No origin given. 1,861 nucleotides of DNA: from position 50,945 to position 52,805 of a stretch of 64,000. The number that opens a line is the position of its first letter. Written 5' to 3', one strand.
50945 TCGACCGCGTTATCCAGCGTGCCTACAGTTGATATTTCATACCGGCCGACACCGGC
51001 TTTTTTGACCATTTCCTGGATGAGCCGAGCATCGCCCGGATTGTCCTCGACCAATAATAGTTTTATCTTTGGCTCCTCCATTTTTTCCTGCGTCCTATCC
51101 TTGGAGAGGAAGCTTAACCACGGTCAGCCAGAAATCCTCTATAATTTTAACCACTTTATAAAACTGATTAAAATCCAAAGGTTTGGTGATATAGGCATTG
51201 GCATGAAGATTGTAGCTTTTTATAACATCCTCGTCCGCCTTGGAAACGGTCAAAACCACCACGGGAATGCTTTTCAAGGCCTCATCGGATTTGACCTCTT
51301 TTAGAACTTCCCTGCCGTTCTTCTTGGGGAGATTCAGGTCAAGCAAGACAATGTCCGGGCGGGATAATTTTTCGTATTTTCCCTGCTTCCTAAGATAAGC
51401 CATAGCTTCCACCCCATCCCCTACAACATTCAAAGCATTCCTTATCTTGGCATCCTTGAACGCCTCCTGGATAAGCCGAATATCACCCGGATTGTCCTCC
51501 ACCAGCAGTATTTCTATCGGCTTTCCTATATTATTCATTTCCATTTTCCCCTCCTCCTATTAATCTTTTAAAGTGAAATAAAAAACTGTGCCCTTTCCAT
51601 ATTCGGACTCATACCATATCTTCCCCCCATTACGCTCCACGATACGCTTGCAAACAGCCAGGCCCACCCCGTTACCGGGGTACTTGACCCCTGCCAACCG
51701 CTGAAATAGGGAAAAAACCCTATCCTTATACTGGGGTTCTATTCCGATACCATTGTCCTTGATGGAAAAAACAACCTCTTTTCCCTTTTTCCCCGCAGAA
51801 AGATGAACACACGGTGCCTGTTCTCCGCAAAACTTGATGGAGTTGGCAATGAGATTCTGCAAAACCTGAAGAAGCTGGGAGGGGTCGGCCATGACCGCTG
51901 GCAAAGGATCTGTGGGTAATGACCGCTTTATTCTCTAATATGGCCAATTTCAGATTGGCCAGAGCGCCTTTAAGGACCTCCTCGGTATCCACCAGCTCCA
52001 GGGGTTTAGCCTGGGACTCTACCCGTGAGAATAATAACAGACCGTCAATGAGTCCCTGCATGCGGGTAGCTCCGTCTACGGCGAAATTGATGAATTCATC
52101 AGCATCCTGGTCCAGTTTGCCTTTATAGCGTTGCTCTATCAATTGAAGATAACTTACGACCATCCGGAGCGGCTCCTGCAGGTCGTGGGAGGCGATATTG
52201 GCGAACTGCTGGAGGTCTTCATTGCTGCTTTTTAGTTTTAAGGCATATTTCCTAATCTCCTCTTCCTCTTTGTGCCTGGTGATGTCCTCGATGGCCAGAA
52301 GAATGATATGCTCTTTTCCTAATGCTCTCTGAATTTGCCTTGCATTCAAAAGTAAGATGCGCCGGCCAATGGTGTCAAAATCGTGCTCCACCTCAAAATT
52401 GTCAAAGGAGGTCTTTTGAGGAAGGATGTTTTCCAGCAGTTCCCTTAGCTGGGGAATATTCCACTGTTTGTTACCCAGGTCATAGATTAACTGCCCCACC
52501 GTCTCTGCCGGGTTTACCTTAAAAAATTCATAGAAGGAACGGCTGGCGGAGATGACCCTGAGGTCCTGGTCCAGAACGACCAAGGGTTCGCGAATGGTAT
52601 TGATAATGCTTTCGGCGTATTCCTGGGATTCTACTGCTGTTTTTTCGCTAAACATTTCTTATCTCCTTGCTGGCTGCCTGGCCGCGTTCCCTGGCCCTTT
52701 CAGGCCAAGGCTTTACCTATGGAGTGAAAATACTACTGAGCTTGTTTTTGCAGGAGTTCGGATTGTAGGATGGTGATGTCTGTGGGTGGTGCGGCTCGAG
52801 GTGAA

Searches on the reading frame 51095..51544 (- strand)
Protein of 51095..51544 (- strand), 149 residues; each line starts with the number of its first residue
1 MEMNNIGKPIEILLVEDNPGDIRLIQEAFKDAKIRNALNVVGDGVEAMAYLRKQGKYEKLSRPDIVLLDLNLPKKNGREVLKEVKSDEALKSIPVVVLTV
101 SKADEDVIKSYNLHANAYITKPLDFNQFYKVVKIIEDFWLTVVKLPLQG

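Call 16: search_protein_families(library=pfam, proteins=[window:51095-51544:-], max_evalue=0.001)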
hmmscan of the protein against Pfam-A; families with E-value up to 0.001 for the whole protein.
window:51095-51544:- (149 aa): 1 family
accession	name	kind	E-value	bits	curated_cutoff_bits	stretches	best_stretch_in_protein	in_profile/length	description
PF00072.30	Response_reg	-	3.5e-20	72.7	30.2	1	12-132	1-110/111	Response regulator receiver domain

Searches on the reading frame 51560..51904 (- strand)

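Call 16: search_protein_families(library=pfam, proteins=[window:51560-51904:-], max_evalue=0.001)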
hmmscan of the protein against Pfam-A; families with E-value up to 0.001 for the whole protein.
window:51560-51904:- (114 aa): 1 family
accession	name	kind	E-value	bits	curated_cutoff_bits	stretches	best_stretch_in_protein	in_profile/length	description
PF02518.31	HATPase_c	-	2.7e-27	95.8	26.4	1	7-113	2-108/111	Histidine kinase-, DNA gyrase B-, and HSP90-like ATPase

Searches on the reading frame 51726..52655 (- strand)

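Call 11: search_protein_families(library=pfam, proteins=[window:51726-52655:-])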
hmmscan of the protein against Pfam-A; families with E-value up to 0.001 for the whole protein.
window:51726-52655:- (309 aa): 4 families
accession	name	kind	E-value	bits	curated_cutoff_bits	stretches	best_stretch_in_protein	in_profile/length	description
PF00512.31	HisKA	-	1.4e-10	41.5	26.9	1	148-214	2-65/66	His Kinase A (phospho-acceptor) domain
PF08448.16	PAS_4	-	2.4e-07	31.4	23.1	1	21-129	4-109/110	PAS fold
PF00989.32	PAS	-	2.9e-07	30.9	22.6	1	15-125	4-113/113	PAS fold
PF13426.13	PAS_9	-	9.8e-07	29.4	27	1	24-126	3-102/103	PAS domain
